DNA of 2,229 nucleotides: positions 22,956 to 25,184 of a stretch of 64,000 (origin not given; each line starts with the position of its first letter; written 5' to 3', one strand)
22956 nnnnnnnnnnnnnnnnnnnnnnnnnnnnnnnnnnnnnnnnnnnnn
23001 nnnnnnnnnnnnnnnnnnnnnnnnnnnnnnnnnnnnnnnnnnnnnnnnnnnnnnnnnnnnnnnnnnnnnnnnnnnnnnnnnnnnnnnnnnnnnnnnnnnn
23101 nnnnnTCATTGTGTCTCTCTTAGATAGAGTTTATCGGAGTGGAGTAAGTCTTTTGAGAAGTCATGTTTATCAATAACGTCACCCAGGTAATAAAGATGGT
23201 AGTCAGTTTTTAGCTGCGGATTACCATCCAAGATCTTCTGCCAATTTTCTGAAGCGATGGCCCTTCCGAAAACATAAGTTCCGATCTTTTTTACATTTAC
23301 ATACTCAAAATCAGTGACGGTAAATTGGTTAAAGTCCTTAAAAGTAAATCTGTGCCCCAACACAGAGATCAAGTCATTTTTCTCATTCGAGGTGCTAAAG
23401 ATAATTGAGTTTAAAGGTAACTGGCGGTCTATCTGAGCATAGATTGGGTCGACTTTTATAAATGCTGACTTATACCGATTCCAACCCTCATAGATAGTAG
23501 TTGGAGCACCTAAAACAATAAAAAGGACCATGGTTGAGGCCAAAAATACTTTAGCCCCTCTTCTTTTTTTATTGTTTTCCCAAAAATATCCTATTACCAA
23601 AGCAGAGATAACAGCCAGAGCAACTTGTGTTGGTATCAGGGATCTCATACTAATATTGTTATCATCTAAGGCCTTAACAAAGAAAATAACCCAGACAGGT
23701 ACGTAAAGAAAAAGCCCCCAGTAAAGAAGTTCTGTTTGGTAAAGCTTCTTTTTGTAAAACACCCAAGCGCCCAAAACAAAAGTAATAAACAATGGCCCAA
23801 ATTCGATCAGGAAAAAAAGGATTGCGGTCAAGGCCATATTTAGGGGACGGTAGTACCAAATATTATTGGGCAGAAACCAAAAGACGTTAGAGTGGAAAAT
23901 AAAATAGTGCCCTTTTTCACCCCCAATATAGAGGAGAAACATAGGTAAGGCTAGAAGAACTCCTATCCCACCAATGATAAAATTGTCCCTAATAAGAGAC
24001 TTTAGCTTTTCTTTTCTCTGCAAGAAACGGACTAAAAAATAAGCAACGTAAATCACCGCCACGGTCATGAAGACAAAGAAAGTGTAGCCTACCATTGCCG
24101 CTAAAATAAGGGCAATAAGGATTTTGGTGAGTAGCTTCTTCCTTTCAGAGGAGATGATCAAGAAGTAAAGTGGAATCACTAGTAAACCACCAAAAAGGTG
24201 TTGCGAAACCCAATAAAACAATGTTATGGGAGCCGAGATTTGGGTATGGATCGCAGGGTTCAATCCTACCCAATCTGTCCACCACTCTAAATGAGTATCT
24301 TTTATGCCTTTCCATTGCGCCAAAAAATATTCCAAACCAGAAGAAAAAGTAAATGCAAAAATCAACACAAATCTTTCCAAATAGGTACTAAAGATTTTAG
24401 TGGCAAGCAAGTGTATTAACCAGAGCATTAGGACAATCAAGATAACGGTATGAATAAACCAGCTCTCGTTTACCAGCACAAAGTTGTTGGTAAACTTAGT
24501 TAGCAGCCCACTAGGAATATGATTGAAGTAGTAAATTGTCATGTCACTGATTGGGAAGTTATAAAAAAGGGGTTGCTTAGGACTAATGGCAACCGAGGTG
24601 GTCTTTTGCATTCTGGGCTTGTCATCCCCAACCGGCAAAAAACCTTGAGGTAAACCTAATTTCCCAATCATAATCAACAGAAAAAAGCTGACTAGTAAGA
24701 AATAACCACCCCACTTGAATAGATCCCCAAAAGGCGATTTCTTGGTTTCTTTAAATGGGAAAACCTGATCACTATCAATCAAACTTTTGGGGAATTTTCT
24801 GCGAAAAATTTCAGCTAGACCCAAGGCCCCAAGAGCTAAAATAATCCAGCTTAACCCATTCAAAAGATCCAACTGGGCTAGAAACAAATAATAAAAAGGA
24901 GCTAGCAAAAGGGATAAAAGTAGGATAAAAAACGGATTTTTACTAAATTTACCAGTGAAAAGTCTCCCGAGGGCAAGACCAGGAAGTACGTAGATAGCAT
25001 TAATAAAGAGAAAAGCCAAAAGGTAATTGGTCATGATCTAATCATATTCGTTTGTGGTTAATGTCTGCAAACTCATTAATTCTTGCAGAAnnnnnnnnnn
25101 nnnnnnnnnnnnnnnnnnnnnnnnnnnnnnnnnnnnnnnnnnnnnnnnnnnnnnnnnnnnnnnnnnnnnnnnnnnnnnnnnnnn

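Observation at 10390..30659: Multi-module extracytoplasmic glycosylation system built on polyprenyl-phosphate-sugar donors: repeated Dpm1-like GT2 enzymes, GT-C transferases and DUF2079 proteins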

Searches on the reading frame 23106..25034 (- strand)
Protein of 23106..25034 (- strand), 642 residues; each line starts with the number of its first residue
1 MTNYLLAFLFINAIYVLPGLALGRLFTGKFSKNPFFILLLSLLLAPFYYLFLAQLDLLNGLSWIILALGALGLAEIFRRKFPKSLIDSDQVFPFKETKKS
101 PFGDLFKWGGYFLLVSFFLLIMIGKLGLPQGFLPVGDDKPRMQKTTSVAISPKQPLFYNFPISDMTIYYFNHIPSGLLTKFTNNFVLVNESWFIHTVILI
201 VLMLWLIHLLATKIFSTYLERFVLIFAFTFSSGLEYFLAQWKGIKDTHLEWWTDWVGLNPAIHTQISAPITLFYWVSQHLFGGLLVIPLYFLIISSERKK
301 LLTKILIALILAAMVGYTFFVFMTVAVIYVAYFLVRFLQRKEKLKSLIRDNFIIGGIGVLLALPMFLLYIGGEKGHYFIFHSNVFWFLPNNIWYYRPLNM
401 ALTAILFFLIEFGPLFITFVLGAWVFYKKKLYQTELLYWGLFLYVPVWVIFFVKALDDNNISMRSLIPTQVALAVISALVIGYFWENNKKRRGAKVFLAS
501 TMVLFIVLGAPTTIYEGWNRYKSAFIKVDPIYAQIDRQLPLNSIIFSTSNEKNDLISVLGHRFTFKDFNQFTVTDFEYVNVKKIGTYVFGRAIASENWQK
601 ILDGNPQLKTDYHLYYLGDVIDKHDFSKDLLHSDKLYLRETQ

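Call 4: search_protein_families(library=pfam, proteins=[window:23106-25034:-], max_evalue=0.01)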
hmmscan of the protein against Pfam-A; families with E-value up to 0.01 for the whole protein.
window:23106-25034:- (642 aa): 0 families

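Call 13: search_protein_families(library=ncbifam, proteins=[window:23106-25034:-], max_evalue=0.01)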
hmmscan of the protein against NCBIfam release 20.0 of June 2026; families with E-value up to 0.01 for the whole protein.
window:23106-25034:- (642 aa): 0 families

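Call 22: find_homologous_proteins(query=window:23106-25034:-)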
Query window:23106-25034:- (642 aa): 22 proteins with E <= 0.001 among 8000 candidates.
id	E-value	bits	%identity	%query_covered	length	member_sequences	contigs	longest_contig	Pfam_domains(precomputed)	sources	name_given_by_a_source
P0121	0.0e+0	1435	100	100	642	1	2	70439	-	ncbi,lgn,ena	-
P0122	9.0e-224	764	56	99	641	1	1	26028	-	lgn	-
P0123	2.6e-203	696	53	97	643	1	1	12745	-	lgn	-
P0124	3.8e-191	656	50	99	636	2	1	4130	-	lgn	-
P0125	1.5e-133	465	41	94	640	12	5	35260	-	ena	-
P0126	2.1e-131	458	40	96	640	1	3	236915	-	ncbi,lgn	-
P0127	5.6e-126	440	40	99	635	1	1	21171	-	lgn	-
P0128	1.0e-116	410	39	93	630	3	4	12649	-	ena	-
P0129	6.5e-110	387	38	94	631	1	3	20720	-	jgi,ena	-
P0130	4.3e-108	381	37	94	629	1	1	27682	-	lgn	-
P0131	2.2e-107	379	38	94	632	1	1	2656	-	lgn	-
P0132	2.7e-106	375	38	93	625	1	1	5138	-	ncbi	-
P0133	2.7e-105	372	35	98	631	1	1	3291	-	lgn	-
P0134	8.3e-105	370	37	94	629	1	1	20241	-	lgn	-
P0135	9.5e-105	370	40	81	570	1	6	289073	-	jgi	jgi:hypothetical protein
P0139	3.1e-99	352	34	94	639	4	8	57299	-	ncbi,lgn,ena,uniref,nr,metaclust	ncbi:MAG: hypothetical protein A3F33_03600 [Candidatus Woykebacteria bacterium RIFCSPHIGHO2_12_FULL_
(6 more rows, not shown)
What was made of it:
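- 23106..25034 (-): 642-aa polytopic protein with no Pfam or NCBIfam family. It has a GT-C fold with three extra N-terminal TM helices, invariant G136-D137 in the loop that corresponds to GT-C loop 1, and an invariant E-W-W-x-D-W loop. 22 homologue clusters at 90% identity (call 22).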

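Call 31: search_solved_structures(query=A2, max_evalue=10)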
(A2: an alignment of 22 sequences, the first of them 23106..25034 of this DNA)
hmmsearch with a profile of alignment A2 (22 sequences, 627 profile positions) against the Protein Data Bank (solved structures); distinct sequences matched with E-value up to 10: 0.
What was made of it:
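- On GT-C superfamily: 642-aa family: There are no PDB profile matches (call 31).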

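Call 34: predict_structure(alignment_id=A2)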
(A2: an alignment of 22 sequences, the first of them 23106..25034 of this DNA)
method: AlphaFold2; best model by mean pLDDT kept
length: 642 residues; sequences in the alignment: 22
mean_pLDDT: 86.8   pTM: 0.91
mean pLDDT of the five models: 86.8, 86.2, 83.2, 83.0, 82.9
residues with pLDDT >= 90: 335; 70-90: 250; 50-70: 46; < 50: 11
segments of 3 or more residues with pLDDT < 50: 256-264
pLDDT, mean of each block of 10 residues (from residue 1): 92 97 95 96 96 93 97 97 96 88 91 97 89 80 92 86 83 96 92 96 98 95 96 84 73 47 60 86 96 96 97 91 91 94 93 95 86 64 66 80 81 89 95 94 82 60 76 95 91 86 90 88 83 89 87 77 84 78 71 73 88 91 82 92 79
secondary structure, 60 per line:
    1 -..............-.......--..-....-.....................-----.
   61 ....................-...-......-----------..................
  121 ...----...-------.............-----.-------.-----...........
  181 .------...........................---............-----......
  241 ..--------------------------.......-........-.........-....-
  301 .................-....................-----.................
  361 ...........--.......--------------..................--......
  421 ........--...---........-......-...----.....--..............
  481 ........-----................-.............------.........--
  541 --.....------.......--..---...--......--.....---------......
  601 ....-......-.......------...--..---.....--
elements in order: H2-15 H17-23 H29-32 H34-54 H60-80 H88-91 H103-123 H138-150 H170-181 H188-214 H218-229 H235-242 H269-275 H277-284 H286-294 H296-299 H301-317 H319-338 H344-371 H374-377 E378-380 H395-412 H415-428 H437-444 H446-451 E453-455 H460-464 H467-488 H494-509 H511-523 H530-538 E543-547 H554-560 H573-578 H581-585 H595-604 H606-611 E613-619 E636-640
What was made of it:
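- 23106..25034 (-): AF2 pLDDT 86.8 (call 34).
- On GT-C superfamily: 642-aa family: AF2 pLDDT 86.8, pTM 0.91 (call 34).
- The EWWxDW loop lies in the middle of the membrane domain, not in a C-terminal domain like WWDYG (call 34).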

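Call 38: fold_search(model_id=the predicted structure, library=pdb)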
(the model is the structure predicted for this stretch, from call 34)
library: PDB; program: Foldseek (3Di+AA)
matches with E <= 10: 201; with E <= 0.001: 10
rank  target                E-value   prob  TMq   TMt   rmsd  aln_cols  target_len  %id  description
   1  6ftg_5                4.2e-06  1.00  0.41  0.41  13.9       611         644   10  Subtomogram average of OST-containing ribosome-translocon complexes from canine rough microsomal membranes (released 2018-03-21)
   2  8age_A                3.7e-05  1.00  0.44  0.44  11.4       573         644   12  Structure of yeast oligosaccharylransferase complex with acceptor peptide bound (released 2022-12-07)
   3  5ogl_A                4.6e-05  1.00  0.39  0.36  10.3       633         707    9  Structure of bacterial oligosaccharyltransferase PglB in complex with an acceptor peptide and an lipid-linked oligosac (released 2017-10-25)
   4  7oci_F                4.8e-05  1.00  0.45  0.45  10.4       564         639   12  Cryo-EM structure of yeast Ost6p containing oligosaccharyltransferase complex (released 2022-02-16)
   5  6gxc_A                4.8e-05  1.00  0.39  0.36  11.0       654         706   10  Bacterial oligosaccharyltransferase PglB in complex with an inhibitory peptide and a reactive lipid-linked oligosaccha (released 2018-11-14)
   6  9n9j_I                7.1e-05  1.00  0.38  0.36  15.1       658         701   11  Structure of a GRP94 folding intermediate engaged with a CCDC134- and FKBP11-bound secretory translocon (released 2025-11-19)
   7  8agc_A                1.2e-04  1.00  0.40  0.38  13.4       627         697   11  Structure of yeast oligosaccharylransferase complex with lipid-linked oligosaccharide and non-acceptor peptide bound (released 2022-12-07)
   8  3rce_A                1.2e-04  1.00  0.40  0.38  14.5       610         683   10  Bacterial oligosaccharyltransferase PglB (released 2011-06-15)
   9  6s7o_A                1.3e-04  1.00  0.43  0.42  12.7       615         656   10  Cryo-EM structure of human oligosaccharyltransferase complex OST-A (released 2019-12-18)
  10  8if8_C                2.8e-04  1.00  0.42  0.45  15.8       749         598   11  Arabinosyltransferase AftA (released 2023-05-31)
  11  5f15                  2.4e-03  1.00  0.41  0.47  10.2       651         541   10  Crystal Structure of ArnT from Cupriavidus metallidurans bound to Undecaprenyl phosphate (released 2016-02-17)
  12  8if8_B                4.5e-03  1.00  0.48  0.49  14.5       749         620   11  Arabinosyltransferase AftA (released 2023-05-31)
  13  5ezm                  6.4e-03  0.99  0.31  0.36  13.4       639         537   10  Crystal Structure of ArnT from Cupriavidus metallidurans in the apo state (released 2016-02-17)
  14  9i5k_A                5.0e-02  1.00  0.39  0.49  13.8       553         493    9  Structure of the Chaetomium thermophilum Pmt4 homodimer (C2 symmetry) (released 2025-12-24)
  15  5ko2_B                4.6e-01  0.05  0.08  0.05  33.6       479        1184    9  Mouse pgp 34 linker deleted mutant Hg derivative (released 2016-11-30)
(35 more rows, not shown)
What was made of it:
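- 23106..25034 (-): Foldseek matches STT3 4.2e-6, PglB 4.6e-5, AftA and ArnT (call 38).
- On GT-C superfamily: 642-aa family: The 10 matches with E of 1e-3 or less are all GT-C enzymes (STT3, PglB, AftA), and the next four matches are also GT-C (ArnT, AftA, Pmt4) (call 38).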

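Call 39: search_protein_representatives(alignment_id=A2)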
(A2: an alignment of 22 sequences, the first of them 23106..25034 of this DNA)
Query: 22 sequences, 627 profile positions. Proteins with E-value up to 0.001 (for the whole library): 312; up to 1e-10: 116; up to 1e-30: 32. The best 150 are listed.
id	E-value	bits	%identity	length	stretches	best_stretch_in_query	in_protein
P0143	5.4e-261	883.9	-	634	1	3-626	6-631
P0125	2.7e-243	825.5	-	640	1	2-624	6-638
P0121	7.7e-243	823.9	-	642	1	2-625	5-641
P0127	5.7e-239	811.1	-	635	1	2-626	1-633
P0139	1.5e-212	723.9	-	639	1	2-609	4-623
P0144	3.8e-186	636.7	-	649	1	1-608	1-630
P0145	1.7e-183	627.9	-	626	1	6-605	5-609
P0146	1.2e-166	572.2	-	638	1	2-624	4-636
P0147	4.0e-106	372.3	-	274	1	357-626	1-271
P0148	3.2e-91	323.1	-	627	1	7-607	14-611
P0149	2.6e-87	310.2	-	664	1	2-600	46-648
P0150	1.0e-75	271.9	-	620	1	5-607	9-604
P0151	1.5e-66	241.6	-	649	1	3-552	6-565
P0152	2.7e-64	234.1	-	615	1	3-539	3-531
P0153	1.4e-61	225.2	-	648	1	3-550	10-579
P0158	2.2e-48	181.6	-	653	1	7-527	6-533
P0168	4.2e-36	141.0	-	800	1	5-545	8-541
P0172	2.4e-27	112.1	-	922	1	6-531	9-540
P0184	3.6e-25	104.9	-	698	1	2-498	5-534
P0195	3.8e-22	94.9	-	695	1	1-481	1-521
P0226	5.2e-14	68.0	-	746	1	123-525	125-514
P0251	2.8e-11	59.0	-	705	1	9-528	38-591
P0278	5.2e-09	51.5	-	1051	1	117-501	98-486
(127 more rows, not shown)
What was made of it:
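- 23106..25034 (-): 312 representatives among 1.84 billion (call 39).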

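Call 42: find_encoding_contigs(protein=P0126, flank=10000, max_places=2)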
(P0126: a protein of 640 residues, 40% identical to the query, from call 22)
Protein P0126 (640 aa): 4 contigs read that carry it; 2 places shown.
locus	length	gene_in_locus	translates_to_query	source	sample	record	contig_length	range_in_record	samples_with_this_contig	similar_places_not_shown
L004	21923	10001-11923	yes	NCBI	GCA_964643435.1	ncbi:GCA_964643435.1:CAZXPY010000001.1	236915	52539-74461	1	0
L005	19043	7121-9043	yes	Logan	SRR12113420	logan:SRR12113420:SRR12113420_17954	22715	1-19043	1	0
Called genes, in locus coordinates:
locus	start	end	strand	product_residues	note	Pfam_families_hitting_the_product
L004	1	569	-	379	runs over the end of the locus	PF00932:LTD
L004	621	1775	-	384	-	PF01551:Peptidase_M23 (weak)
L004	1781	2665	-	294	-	PF18075:FtsX_ECD, PF02687:FtsX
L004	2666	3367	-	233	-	PF00005:ABC_tran, PF13304:AAA_21 (faint)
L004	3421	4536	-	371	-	PF03462:PCRF, PF00472:RF-1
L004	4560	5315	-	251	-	PF20143:NAD_kinase_C (weak)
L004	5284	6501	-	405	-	PF02366:PMT, PF13231:PMT_2, PF02366:PMT, PF16192:PMT_4TMC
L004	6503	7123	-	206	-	PF04203:Sortase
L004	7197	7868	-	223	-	-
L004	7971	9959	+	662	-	PF01833:TIG (weak)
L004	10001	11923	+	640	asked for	-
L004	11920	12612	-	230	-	PF00535:Glycos_transf_2, PF10111:Glyco_tranf_2_2, PF13641:Glyco_tranf_2_3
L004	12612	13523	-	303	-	PF02353:CMAS (weak), PF13489:Methyltransf_23, PF07021:MetW, PF13847:Methyltransf_31, PF08241:Methyltransf_11, PF08242:Methyltransf_12, PF13649:Methyltransf_25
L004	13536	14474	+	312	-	PF00106:adh_short (faint), PF01073:3Beta_HSD, PF01370:Epimerase, PF02719:Polysacc_synt_2, PF04321:RmlD_sub_bind, PF07993:NAD_binding_4, PF16363:GDP_Man_Dehyd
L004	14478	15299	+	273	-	PF00456:Transketolase_N, PF13292:DXP_synthase_N (weak)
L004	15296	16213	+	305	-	PF02779:Transket_pyr, PF02780:Transketolase_C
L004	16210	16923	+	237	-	PF00535:Glycos_transf_2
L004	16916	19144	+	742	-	PF09586:YfhO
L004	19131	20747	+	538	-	-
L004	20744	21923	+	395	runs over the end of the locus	PF16822:ALGX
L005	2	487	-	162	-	?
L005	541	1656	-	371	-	PF03462:PCRF, PF00472:RF-1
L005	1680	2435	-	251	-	PF20143:NAD_kinase_C (weak)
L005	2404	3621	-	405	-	PF02366:PMT, PF13231:PMT_2, PF02366:PMT, PF16192:PMT_4TMC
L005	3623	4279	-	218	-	PF04203:Sortase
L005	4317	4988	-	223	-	-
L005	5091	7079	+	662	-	PF01833:TIG (weak)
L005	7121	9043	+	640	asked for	-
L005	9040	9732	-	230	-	PF00535:Glycos_transf_2, PF10111:Glyco_tranf_2_2, PF13641:Glyco_tranf_2_3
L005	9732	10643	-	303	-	PF02353:CMAS (weak), PF13489:Methyltransf_23, PF07021:MetW, PF13847:Methyltransf_31, PF08241:Methyltransf_11, PF08242:Methyltransf_12, PF13649:Methyltransf_25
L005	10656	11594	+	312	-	PF00106:adh_short (faint), PF01073:3Beta_HSD, PF01370:Epimerase, PF02719:Polysacc_synt_2, PF04321:RmlD_sub_bind, PF07993:NAD_binding_4, PF16363:GDP_Man_Dehyd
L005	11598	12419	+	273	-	PF00456:Transketolase_N, PF13292:DXP_synthase_N (weak)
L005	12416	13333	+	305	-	PF02779:Transket_pyr, PF02780:Transketolase_C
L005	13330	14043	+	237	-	PF00535:Glycos_transf_2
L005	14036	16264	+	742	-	PF09586:YfhO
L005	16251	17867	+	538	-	-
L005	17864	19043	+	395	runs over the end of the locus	PF16822:ALGX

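Call 43: find_encoding_contigs(protein=P0139, flank=10000, max_places=2)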
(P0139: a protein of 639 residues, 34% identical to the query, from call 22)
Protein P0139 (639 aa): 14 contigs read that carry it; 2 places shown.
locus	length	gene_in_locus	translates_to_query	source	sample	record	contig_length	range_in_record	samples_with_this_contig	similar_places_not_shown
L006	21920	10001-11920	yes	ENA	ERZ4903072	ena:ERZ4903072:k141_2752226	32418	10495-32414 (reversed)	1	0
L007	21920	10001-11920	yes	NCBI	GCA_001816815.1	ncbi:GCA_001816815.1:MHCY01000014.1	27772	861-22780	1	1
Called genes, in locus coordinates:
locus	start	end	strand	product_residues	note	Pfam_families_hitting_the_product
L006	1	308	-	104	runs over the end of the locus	?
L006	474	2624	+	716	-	PF09586:YfhO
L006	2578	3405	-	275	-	PF00535:Glycos_transf_2, PF10111:Glyco_tranf_2_2 (faint), PF13641:Glyco_tranf_2_3 (faint)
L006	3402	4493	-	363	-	PF00155:Aminotran_1_2, PF01041:DegT_DnrJ_EryC1, PF01212:Beta_elim_lyase, PF00266:Aminotran_5 (weak), PF01053:Cys_Met_Meta_PP (weak)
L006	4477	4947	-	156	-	PF25084:LbH_EIF2B (weak), PF25087:GMPPB_C (weak), PF00132:Hexapep, PF14602:Hexapep_2 (weak)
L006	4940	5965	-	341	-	PF01408:GFO_IDH_MocA, PF03807:F420_oxidored (weak), PF22725:GFO_IDH_MocA_C3, PF02894:GFO_IDH_MocA_C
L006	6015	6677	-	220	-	PF00285:Citrate_synt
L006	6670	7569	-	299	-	PF02629:CoA_binding, PF13607:Succ_CoA_lig, PF00549:Ligase_CoA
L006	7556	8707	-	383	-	PF08442:ATP-grasp_2, PF13549:ATP-grasp_5 (faint), PF24948:Citrate_synth_N (faint), PF16114:Citrate_bind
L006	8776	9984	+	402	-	PF01053:Cys_Met_Meta_PP, PF01041:DegT_DnrJ_EryC1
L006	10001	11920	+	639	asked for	-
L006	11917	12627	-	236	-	PF00535:Glycos_transf_2, PF10111:Glyco_tranf_2_2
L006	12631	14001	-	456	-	PF13231:PMT_2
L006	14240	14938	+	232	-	PF03848:TehB (weak), PF13489:Methyltransf_23, PF01209:Ubie_methyltran, PF13847:Methyltransf_31, PF08241:Methyltransf_11, PF08242:Methyltransf_12, PF13649:Methyltransf_25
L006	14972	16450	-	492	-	PF09852:DUF2079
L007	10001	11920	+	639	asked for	-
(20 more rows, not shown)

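Call 44: find_related_loci(query=A2, collection=genome_contigs, flank=10000)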
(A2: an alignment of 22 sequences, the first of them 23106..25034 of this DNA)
Query A2 (642 aa) in genome_contigs; peptide patterns used: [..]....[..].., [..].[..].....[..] (x = any residue, [..] = any of these).
7 stretches matched a pattern; 3 encode a relative of the query (tblastn E <= 1e-3); 3 distinct loci.
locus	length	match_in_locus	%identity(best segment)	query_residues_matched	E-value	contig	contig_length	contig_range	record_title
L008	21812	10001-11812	41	14-617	1e-128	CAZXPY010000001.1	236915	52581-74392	MAG TPA_asm: uncultured Gammaproteobacteria bacterium isolate binchicken_co134_1330 genome assembly, contig: NODE_115_le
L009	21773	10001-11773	37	18-620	4e-106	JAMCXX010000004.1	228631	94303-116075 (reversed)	MAG: Patescibacteria group bacterium isolate FK_Sedi_B_Bin.386 NODE_42_length_228631_cov_9.9568, whole genome shotgun se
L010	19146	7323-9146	34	14-619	1e-102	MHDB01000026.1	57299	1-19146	MAG: Candidatus Woykebacteria bacterium RIFCSPLOWO2_01_FULL_43_14 rifcsplowo2_01_scaffold_3695, whole genome shotgun seq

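Call 45: find_encoding_contigs(protein=P0122, flank=10000, max_places=1)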
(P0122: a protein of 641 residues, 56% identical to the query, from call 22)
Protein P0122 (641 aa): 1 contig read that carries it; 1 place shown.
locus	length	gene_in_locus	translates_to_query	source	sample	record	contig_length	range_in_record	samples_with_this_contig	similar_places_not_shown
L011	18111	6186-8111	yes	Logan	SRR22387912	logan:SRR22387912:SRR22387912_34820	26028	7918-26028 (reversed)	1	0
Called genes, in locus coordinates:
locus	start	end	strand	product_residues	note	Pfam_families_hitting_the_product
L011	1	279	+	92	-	?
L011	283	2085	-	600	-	-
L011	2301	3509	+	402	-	PF13439:Glyco_transf_4, PF00534:Glycos_transf_1, PF13692:Glyco_trans_1_4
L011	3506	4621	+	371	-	PF13439:Glyco_transf_4, PF20706:GT4-conflict (weak), PF00534:Glycos_transf_1, PF13692:Glyco_trans_1_4, PF13524:Glyco_trans_1_2 (weak)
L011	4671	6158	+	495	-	PF09852:DUF2079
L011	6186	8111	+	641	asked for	-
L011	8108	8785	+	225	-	PF00535:Glycos_transf_2, PF10111:Glyco_tranf_2_2, PF13641:Glyco_tranf_2_3 (weak)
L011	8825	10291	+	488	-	PF09852:DUF2079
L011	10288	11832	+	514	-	PF13231:PMT_2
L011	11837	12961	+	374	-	PF13439:Glyco_transf_4, PF13579:Glyco_trans_4_4, PF20706:GT4-conflict, PF00534:Glycos_transf_1, PF13692:Glyco_trans_1_4, PF13524:Glyco_trans_1_2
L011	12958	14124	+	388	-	PF13439:Glyco_transf_4, PF00534:Glycos_transf_1, PF13692:Glyco_trans_1_4, PF13524:Glyco_trans_1_2 (weak)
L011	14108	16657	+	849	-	PF04932:Wzy_C, PF13231:PMT_2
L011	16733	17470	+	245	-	PF13641:Glyco_tranf_2_3, PF00535:Glycos_transf_2, PF10111:Glyco_tranf_2_2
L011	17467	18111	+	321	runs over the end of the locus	PF03706:LPG_synthase_TM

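Call 46: find_encoding_contigs(protein=P0125, flank=10000, max_places=1)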
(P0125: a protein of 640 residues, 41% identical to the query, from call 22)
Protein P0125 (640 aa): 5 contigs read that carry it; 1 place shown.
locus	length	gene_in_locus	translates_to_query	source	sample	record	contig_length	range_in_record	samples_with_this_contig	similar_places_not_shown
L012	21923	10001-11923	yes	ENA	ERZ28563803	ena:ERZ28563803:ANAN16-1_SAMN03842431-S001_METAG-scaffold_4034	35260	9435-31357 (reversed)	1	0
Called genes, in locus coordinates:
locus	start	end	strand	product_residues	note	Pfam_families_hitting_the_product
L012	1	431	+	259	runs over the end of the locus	PF01255:Prenyltransf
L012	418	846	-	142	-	PF02367:TsaE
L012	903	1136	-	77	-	-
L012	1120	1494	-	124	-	PF04892:VanZ-LLP1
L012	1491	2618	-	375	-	PF00932:LTD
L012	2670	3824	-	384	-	PF01551:Peptidase_M23 (weak)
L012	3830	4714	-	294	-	PF18075:FtsX_ECD, PF02687:FtsX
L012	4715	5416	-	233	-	PF00005:ABC_tran, PF13304:AAA_21 (faint)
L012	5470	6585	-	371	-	PF03462:PCRF, PF00472:RF-1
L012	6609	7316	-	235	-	PF20143:NAD_kinase_C (weak)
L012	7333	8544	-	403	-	PF02366:PMT, PF13231:PMT_2, PF02366:PMT, PF16192:PMT_4TMC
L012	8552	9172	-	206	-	PF04203:Sortase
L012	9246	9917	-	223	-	-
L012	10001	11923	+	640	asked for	-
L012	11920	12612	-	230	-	PF00535:Glycos_transf_2, PF10111:Glyco_tranf_2_2, PF13641:Glyco_tranf_2_3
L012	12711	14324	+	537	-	-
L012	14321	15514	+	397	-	PF16822:ALGX (weak)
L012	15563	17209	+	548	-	PF00923:TAL_FSA, PF00288:GHMP_kinases_N, PF08544:GHMP_kinases_C (weak)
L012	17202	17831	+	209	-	PF13580:SIS_2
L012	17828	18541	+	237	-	PF00483:NTP_transferase, PF12804:NTP_transf_3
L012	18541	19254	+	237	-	PF00535:Glycos_transf_2, PF13641:Glyco_tranf_2_3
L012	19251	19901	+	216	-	PF01209:Ubie_methyltran, PF05148:Methyltransf_8 (weak), PF13489:Methyltransf_23 (weak), PF13847:Methyltransf_31, PF08241:Methyltransf_11, PF13649:Methyltransf_25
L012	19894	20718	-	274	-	PF00248:Aldo_ket_red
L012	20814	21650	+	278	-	PF07884:VKOR, PF00085:Thioredoxin (weak)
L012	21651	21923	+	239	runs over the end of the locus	-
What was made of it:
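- In L004, L005 and L012 the 642-aa/GT2 pair sits beside a sortase, a PMT-like gene and surface-protein genes (calls 42, 46).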
